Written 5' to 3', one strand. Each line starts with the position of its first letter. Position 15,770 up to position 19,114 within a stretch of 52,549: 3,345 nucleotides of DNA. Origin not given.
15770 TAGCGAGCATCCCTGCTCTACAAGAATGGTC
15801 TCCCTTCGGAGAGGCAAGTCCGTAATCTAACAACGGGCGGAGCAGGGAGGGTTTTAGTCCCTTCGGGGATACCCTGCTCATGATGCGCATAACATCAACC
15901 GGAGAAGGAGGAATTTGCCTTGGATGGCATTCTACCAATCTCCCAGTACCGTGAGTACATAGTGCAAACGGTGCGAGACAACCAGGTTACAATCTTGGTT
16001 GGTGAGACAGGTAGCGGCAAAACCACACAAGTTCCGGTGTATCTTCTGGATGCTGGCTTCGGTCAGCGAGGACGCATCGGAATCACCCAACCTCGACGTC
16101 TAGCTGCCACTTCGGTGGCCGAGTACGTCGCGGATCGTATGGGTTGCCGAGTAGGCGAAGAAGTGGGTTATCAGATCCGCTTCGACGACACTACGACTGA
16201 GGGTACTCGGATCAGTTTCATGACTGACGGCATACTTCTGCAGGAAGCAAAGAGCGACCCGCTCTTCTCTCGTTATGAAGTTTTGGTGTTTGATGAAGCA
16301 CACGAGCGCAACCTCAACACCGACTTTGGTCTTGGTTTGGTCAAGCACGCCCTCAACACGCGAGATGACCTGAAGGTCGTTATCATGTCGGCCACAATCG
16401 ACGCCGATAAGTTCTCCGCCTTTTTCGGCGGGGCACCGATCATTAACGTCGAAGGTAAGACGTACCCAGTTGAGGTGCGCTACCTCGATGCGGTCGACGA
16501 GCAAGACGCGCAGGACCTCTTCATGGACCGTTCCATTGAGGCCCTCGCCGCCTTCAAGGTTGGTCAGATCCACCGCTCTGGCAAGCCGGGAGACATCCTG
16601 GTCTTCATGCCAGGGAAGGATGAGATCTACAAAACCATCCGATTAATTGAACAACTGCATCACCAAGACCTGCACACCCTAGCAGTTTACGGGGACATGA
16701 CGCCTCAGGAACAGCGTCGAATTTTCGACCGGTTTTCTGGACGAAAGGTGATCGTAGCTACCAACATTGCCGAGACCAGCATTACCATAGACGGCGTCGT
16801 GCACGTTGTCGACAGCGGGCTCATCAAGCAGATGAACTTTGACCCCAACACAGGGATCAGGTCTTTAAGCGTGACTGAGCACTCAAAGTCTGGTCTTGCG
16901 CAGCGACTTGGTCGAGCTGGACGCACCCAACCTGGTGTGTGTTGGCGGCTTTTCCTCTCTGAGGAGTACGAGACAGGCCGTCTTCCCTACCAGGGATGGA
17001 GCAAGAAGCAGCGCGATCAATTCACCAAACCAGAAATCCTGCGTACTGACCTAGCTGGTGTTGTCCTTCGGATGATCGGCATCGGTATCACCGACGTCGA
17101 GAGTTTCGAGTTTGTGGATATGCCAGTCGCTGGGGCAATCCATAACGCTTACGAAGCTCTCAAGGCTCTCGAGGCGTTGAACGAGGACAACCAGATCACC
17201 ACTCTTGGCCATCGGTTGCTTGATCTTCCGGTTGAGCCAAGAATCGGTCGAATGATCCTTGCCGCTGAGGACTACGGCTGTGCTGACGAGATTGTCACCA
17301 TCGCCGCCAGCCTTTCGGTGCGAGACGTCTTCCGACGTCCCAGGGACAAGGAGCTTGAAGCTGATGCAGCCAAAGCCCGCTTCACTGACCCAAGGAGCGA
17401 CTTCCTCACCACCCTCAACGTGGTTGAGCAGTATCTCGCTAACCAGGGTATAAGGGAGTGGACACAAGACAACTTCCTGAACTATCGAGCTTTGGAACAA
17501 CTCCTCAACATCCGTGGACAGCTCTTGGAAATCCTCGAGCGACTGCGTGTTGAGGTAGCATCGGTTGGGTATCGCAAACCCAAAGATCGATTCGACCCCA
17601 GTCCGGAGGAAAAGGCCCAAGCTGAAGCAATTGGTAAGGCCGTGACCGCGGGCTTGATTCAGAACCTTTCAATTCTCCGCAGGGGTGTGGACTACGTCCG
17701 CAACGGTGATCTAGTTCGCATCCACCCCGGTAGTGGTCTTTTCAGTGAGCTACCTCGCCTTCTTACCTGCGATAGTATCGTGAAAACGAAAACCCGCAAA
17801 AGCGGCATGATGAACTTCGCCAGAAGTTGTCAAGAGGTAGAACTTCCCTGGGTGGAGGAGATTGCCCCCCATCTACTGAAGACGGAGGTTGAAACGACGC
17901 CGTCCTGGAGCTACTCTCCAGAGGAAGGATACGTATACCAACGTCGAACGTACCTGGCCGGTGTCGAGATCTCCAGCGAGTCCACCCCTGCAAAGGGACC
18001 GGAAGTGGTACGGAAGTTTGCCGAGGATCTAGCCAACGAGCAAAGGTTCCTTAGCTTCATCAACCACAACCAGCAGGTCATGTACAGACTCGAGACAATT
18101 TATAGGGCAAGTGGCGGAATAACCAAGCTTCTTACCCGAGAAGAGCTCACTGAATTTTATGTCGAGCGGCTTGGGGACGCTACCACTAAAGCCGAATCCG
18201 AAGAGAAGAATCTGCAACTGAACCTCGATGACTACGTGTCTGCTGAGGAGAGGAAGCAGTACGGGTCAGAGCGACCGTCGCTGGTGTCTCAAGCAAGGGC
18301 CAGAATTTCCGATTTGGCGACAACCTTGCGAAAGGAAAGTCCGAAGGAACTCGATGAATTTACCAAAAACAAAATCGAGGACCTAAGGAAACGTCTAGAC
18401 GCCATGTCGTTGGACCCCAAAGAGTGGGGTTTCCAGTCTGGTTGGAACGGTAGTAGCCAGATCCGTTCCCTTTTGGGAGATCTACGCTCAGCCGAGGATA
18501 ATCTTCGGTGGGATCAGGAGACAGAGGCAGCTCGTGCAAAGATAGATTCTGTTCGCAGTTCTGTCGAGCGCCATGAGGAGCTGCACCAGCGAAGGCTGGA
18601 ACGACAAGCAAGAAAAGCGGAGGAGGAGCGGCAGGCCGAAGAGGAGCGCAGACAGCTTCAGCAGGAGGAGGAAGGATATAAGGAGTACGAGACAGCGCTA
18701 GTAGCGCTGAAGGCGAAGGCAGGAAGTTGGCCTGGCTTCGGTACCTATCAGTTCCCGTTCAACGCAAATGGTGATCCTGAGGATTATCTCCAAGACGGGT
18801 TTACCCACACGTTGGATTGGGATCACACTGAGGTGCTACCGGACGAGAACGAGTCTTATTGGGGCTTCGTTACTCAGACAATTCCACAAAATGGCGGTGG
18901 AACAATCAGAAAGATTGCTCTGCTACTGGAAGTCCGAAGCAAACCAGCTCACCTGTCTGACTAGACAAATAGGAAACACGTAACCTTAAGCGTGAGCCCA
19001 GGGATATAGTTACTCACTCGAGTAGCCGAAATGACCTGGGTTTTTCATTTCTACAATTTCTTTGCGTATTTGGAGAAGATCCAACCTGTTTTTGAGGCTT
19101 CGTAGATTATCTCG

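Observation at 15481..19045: Island B: stand-alone DEAH/HrpA-like helicase with an unassigned ~350-aa C-terminal region, next to tRNA-Cys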

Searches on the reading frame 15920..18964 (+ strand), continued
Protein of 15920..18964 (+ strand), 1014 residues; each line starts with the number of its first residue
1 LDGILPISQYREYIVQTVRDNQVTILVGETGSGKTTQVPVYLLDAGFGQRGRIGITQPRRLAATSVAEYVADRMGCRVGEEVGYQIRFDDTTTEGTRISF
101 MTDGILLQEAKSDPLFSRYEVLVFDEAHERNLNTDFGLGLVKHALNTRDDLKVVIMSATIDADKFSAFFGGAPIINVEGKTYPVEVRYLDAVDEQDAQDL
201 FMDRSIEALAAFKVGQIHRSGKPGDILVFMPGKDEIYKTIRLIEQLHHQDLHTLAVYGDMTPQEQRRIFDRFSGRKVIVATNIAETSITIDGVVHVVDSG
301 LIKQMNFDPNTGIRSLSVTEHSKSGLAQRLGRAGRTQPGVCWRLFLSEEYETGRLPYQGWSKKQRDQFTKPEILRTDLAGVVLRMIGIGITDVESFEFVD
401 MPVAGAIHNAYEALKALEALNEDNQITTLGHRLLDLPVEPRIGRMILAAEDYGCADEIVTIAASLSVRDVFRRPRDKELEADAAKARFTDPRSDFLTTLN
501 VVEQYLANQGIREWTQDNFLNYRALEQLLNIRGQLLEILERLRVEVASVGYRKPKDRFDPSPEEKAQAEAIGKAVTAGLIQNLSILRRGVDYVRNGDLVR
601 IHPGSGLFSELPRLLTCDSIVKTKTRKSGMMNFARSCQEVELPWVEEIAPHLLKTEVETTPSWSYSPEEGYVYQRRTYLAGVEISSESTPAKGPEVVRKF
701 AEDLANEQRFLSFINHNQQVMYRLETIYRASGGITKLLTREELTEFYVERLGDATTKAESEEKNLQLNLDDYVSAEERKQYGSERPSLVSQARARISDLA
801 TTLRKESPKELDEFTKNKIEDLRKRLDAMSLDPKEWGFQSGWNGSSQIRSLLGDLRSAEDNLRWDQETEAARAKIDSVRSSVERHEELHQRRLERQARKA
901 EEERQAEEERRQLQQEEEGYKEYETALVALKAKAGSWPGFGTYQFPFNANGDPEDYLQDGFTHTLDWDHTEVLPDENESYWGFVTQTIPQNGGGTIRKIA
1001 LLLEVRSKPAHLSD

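Call 48: predict_structure(alignment_id=A4)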
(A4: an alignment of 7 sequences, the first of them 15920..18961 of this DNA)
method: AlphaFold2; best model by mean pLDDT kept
length: 1014 residues; sequences in the alignment: 7
mean_pLDDT: 60.6   pTM: 0.30
mean pLDDT of the five models: 60.6, 57.9, 56.6, 53.4, 50.8
residues with pLDDT >= 90: 23; 70-90: 380; 50-70: 281; < 50: 330
segments of 3 or more residues with pLDDT < 50: 1-5, 30-37, 56-114, 126-136, 178-181, 283-289, 302-324, 352-378, 388-390, 395-402, 432-468, 492-494, 537-561, 581-638, 784-807, 840-842, 973-977
pLDDT, mean of each block of 10 residues (from residue 1): 47 78 70 45 58 44 36 37 28 30 34 51 54 48 67 67 67 64 75 85 86 91 84 80 87 71 59 80 49 77 35 30 54 68 74 41 29 37 52 46 52 58 62 39 28 31 43 76 74 53 76 83 72 48 29 33 51 51 37 36 35 43 39 47 67 75 64 76 70 80 69 73 78 76 84 73 78 72 42 32 49 84 87 70 68 85 76 86 83 77 78 78 72 57 64 70 72 49 71 63 60 52
secondary structure, 60 per line:
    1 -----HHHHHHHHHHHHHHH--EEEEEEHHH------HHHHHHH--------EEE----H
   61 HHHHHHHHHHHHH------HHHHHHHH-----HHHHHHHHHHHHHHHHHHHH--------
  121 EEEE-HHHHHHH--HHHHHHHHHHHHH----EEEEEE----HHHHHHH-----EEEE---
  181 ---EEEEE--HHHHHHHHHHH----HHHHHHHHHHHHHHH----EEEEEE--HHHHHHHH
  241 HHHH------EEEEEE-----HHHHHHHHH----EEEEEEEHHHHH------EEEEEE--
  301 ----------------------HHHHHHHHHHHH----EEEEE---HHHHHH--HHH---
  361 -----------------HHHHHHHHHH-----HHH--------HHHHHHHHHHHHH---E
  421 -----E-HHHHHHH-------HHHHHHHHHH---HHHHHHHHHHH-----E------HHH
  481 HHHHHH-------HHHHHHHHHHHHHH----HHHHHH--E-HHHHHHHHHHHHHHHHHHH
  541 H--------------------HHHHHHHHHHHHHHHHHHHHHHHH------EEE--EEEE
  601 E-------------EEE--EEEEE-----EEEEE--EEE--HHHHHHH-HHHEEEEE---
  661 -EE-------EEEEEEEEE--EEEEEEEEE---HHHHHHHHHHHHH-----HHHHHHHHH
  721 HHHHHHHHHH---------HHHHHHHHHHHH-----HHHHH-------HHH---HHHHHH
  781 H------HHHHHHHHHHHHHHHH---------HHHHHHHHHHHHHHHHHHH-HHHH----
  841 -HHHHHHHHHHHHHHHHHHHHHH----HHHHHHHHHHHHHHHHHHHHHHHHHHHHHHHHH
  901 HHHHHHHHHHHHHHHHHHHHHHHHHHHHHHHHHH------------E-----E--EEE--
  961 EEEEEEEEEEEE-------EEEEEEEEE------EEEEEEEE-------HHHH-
elements in order (helices of 4 or more, strands of 3 or more residues): H6-20 E23-28 H38-44 E53-55 H60-73 H80-87 H93-112 E121-124 H126-132 H135-147 E152-157 H162-168 E174-177 E184-188 H191-201 H206-220 E225-230 H233-244 E251-256 H262-270 E275-281 H282-286 E293-298 H323-334 E339-343 H347-352 H378-387 H404-416 H428-434 H442-451 H455-465 H478-486 H494-507 H512-517 H522-541 H562-585 E592-594 E597-601 E615-617 E620-624 E630-634 E637-639 H642-648 E653-657 E671-679 E682-690 H694-706 H712-730 H740-751 H757-761 H775-781 H788-803 H813-831 H833-836 H842-863 H868-934 E956-958 E961-972 E980-988 E995-1002 H1010-1013

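Call 66: search_solved_structures(query=window:15920-18961:+, max_evalue=1e-20)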
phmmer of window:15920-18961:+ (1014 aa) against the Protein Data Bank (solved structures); distinct sequences matched with E-value up to 1e-20: 65 (the best 60 are shown).
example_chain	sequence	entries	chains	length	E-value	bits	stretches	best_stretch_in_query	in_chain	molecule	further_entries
6i3o_A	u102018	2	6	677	1.9e-138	466.4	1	5-654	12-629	Putative pre-mRNA splicing factor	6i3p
6qic_A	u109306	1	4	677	4.9e-138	465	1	5-654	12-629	Putative pre-mRNA splicing factor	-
6hys_A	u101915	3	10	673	2.3e-135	456.2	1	5-657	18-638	ATP-dependent RNA helicase DHX8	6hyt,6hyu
28zi_A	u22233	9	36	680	2.4e-135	456.1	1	5-657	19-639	ATP-dependent RNA helicase DHX8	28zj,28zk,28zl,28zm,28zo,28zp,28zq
5z56_x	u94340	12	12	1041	9.2e-135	454.2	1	5-659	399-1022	Putative pre-mRNA-splicing factor ATP-dependent RNA helicase DHX16 | Pre-mRNA-splicing factor ATP-dependent RNA helicase DHX16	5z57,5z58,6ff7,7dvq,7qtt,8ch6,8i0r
28zs_A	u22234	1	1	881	1e-134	454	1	5-655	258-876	Glutathione S-transferase class-mu 26 kDa isozyme,ATP-dependent RNA helicase DHX8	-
6icz_Y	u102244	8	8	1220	1.5e-134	453.5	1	5-657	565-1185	ATP-dependent RNA helicase DHX8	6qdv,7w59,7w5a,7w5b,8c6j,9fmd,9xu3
5xjc_Y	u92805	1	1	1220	1.5e-134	453.5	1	5-657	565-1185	ATP-dependent RNA helicase DHX8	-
5mqf_q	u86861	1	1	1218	1.2e-131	443.8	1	5-657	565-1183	ATP-dependent RNA helicase DHX8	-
8ejm_A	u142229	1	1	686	4.3e-129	435.4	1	5-652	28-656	ATP-dependent RNA helicase DHX15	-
6sh6_A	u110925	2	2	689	4.4e-129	435.4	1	5-652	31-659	Pre-mRNA-splicing factor ATP-dependent RNA helicase DHX15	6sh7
5xdr_A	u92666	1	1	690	5.6e-129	435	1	5-652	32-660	Pre-mRNA-splicing factor ATP-dependent RNA helicase DHX15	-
6id1_V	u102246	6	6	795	1e-128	434.2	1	5-652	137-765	Pre-mRNA-splicing factor ATP-dependent RNA helicase DHX15 | ATP-dependent RNA helicase DHX15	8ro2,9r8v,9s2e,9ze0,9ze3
8po6_A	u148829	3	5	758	2.5e-126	426.3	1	5-666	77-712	ATP-dependent RNA helicase HrpA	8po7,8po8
9ggr_A2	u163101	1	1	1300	3.4e-126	425.8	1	5-753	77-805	ATP-dependent RNA helicase HrpA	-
9gft_B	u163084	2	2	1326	3.5e-126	425.8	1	5-753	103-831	ATP-dependent RNA helicase HrpA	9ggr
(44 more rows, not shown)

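Call 74: find_encoding_contigs(protein=P0007, flank=3000, max_places=2)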
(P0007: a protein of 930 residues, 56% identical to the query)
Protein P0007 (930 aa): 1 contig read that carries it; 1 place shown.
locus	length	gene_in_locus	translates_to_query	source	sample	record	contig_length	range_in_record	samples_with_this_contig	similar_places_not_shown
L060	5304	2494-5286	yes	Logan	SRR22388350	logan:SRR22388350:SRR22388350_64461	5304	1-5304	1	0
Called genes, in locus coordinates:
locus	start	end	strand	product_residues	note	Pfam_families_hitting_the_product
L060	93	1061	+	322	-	-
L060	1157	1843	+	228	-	PF01027:Bax1-I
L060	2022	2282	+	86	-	-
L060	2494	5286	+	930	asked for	PF00270:DEAD (weak), PF00271:Helicase_C, PF04408:WHD_HA2 (faint), PF21010:HA2_C, PF07717:OB_NTP_bind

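Call 75: find_encoding_contigs(protein=P0015, flank=3000, max_places=2)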
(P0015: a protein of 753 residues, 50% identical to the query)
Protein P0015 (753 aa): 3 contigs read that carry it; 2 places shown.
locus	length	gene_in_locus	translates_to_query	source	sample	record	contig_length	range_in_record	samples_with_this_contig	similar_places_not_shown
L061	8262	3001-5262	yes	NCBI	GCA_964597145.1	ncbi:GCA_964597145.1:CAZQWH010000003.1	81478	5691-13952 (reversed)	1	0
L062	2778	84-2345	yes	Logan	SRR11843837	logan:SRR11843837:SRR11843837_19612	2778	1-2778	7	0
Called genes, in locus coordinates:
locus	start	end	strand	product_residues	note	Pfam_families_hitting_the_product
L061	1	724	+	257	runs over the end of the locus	PF02673:BacA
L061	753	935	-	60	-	-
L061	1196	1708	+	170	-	-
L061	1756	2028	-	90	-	PF13453:Zn_ribbon_TFIIB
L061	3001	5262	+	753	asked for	PF00270:DEAD, PF00271:Helicase_C, PF04408:WHD_HA2 (weak), PF21010:HA2_C, PF07717:OB_NTP_bind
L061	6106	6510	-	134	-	-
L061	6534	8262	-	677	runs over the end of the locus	PF11775:CobT_C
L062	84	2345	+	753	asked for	PF00270:DEAD, PF00271:Helicase_C, PF04408:WHD_HA2 (weak), PF21010:HA2_C, PF07717:OB_NTP_bind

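Call 76: find_encoding_contigs(protein=P0037, flank=3000, max_places=3)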
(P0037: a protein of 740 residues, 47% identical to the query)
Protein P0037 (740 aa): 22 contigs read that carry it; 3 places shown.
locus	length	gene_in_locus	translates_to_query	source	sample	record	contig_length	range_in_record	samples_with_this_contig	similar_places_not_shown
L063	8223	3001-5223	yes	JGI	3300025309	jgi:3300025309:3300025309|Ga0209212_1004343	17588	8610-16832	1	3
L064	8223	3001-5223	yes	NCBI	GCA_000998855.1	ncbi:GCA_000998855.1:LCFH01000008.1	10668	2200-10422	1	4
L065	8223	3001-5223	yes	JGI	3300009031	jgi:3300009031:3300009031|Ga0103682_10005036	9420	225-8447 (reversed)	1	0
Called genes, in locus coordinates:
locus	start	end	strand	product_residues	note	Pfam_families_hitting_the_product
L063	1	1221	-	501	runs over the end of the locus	PF00682:HMGL-like, PF22617:HCS_D2, PF08502:LeuA_dimer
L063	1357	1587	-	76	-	PF02201:SWIB, PF26291:SWIB_eIF2D (weak)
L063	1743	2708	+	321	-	PF18920:DUF5671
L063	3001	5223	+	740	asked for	PF00270:DEAD (weak), PF00271:Helicase_C, PF04408:WHD_HA2 (weak), PF21010:HA2_C, PF07717:OB_NTP_bind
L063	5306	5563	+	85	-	-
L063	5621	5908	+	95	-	-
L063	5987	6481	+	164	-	-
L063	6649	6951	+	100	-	-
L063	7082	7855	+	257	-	PF01145:Band_7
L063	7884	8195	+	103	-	PF06262:Zincin_1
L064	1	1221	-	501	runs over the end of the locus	PF00682:HMGL-like, PF22617:HCS_D2, PF08502:LeuA_dimer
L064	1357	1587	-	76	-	PF02201:SWIB, PF26291:SWIB_eIF2D (weak)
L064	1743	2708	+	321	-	PF18920:DUF5671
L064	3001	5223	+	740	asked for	PF00270:DEAD (weak), PF00271:Helicase_C, PF04408:WHD_HA2 (weak), PF21010:HA2_C, PF07717:OB_NTP_bind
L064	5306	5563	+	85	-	-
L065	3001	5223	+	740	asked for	PF00270:DEAD (weak), PF00271:Helicase_C, PF04408:WHD_HA2 (weak), PF21010:HA2_C, PF07717:OB_NTP_bind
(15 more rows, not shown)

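Call 77: find_encoding_contigs(protein=P0012, flank=3000, max_places=2)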
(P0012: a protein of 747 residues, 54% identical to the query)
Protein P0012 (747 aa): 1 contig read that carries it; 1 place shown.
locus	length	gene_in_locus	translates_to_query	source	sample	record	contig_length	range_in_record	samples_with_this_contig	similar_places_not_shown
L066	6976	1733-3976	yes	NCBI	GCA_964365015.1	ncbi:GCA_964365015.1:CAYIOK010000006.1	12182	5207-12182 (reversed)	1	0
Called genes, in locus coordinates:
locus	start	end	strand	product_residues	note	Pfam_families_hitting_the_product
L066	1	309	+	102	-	?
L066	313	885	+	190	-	-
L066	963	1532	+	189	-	PF03193:RsgA_GTPase (faint), PF02421:FeoB_N, PF01926:MMR_HSR1, PF00009:GTP_EFTU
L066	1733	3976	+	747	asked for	PF00270:DEAD (faint), PF00271:Helicase_C, PF04408:WHD_HA2 (faint), PF21010:HA2_C (weak), PF07717:OB_NTP_bind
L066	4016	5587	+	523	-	PF25881:HH_YBHG (weak), PF25954:Beta-barrel_RND_2, PF25990:Beta-barrel_YknX (weak), PF25989:YknX_C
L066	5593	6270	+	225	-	PF00005:ABC_tran, PF02463:SMC_N (faint), PF13304:AAA_21 (faint)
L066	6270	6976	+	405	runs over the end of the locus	PF12704:MacB_PCD, PF02687:FtsX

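Call 83: fold_search(model_id=the predicted structure, library=pdb)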
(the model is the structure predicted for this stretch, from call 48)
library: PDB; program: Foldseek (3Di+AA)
matches with E <= 10: 1271; with E <= 0.001: 482
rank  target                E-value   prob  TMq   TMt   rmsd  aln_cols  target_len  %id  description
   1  9gft_B                1.6e-40  1.00  0.28  0.22  25.8       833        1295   30  Structure of the HrpA-bound E. coli disome, Class I (released 2025-02-12)
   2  6zww_C                8.3e-38  1.00  0.27  0.36  21.8       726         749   33  Crystal structure of E. coli RNA helicase HrpA in complex with RNA (released 2021-06-30)
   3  6hys_B                2.0e-37  1.00  0.27  0.41  21.6       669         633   37  Crystal structure of DHX8 helicase domain bound to ADP at 2.6 angstrom (released 2019-08-28)
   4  6hys_C                2.3e-37  1.00  0.28  0.41  21.9       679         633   36  Crystal structure of DHX8 helicase domain bound to ADP at 2.6 angstrom (released 2019-08-28)
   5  6hys_D                2.9e-37  1.00  0.27  0.41  21.9       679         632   37  Crystal structure of DHX8 helicase domain bound to ADP at 2.6 angstrom (released 2019-08-28)
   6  6hys_A                3.8e-37  1.00  0.27  0.41  21.6       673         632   37  Crystal structure of DHX8 helicase domain bound to ADP at 2.6 angstrom (released 2019-08-28)
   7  6i3p_A                5.2e-37  1.00  0.27  0.41  21.6       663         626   38  Crystal structure of DEAH-box ATPase Prp22 with bound ssRNA (released 2019-03-06)
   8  6hyt_B                5.2e-37  1.00  0.27  0.41  21.7       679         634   37  Crystal structure of DHX8 helicase domain bound to ADP at 2.3 Angstrom (released 2019-08-28)
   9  6hyt_D                5.5e-37  1.00  0.27  0.41  21.9       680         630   36  Crystal structure of DHX8 helicase domain bound to ADP at 2.3 Angstrom (released 2019-08-28)
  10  6i3p_C                5.5e-37  1.00  0.27  0.41  21.6       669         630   37  Crystal structure of DEAH-box ATPase Prp22 with bound ssRNA (released 2019-03-06)
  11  6hyt_C                6.1e-37  1.00  0.28  0.41  21.9       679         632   36  Crystal structure of DHX8 helicase domain bound to ADP at 2.3 Angstrom (released 2019-08-28)
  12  7w59_Y                6.5e-37  1.00  0.27  0.39  21.7       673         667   36  The cryo-EM structure of human pre-C*-I complex (released 2022-06-22)
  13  8ro2_DX               8.4e-37  1.00  0.27  0.39  21.4       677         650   37  Integrative Structure of the human intron lariat Spliceosome (ILS'') (released 2024-09-18)
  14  5xjc_Y                1.7e-36  1.00  0.27  0.36  22.1       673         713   37  Cryo-EM structure of the human spliceosome just prior to exon ligation at 3.6 angstrom (released 2017-07-05)
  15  6qdv_V                2.0e-36  1.00  0.27  0.36  22.1       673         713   37  Human post-catalytic P complex spliceosome (released 2019-02-20)
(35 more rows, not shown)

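Call 100: find_related_loci(query=window:15920-18961:+, collection=viral_contigs, flank=5000)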
Query window:15920-18961:+ (1014 aa) in viral_contigs; peptide patterns used: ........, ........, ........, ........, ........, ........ (x = any residue, [..] = any of these).
3 stretches matched a pattern, but none encodes a relative of the query by tblastn (E <= 1e-3).

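Call 108: search_protein_families(library=ncbifam, proteins=[P0037], max_evalue=1e-10)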
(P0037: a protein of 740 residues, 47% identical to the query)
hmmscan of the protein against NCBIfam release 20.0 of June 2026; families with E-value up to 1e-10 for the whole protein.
P0037 (740 aa): 4 families
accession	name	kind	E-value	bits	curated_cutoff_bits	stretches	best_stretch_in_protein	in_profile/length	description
TIGR01967.1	DEAH_box_HrpA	equivalog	4.1e-200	667.4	722.75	1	6-634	65-706/1284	ATP-dependent RNA helicase HrpA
NF008348.1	PRK11131.1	equivalog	2.5e-180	601.5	1400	1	5-627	65-702/1287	ATP-dependent RNA helicase HrpA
TIGR01970.1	DEAH_box_HrpB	equivalog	5.5e-114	382.2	546.15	1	7-453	1-447/825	ATP-dependent helicase HrpB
NF008662.0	PRK11664.1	equivalog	1.1e-103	348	1053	1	6-640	3-594/813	ATP-dependent helicase HrpB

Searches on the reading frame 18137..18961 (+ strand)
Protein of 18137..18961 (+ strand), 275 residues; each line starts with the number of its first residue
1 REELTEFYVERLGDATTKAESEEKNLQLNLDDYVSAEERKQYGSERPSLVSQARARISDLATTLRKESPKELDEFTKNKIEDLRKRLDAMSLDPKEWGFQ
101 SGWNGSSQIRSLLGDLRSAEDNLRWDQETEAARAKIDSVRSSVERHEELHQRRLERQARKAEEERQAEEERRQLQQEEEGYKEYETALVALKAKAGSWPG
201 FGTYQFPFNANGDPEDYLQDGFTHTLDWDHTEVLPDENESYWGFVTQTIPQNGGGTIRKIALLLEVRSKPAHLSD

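Call 29: search_protein_families(library=phrogs, proteins=[window:18137-18961:+], max_evalue=0.01)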
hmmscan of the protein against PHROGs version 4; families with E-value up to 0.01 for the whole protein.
window:18137-18961:+ (275 aa): 1 family
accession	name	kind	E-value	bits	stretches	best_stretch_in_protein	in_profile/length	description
phrog_8386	-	unknown function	0.0042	17.2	1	58-145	144-227/366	-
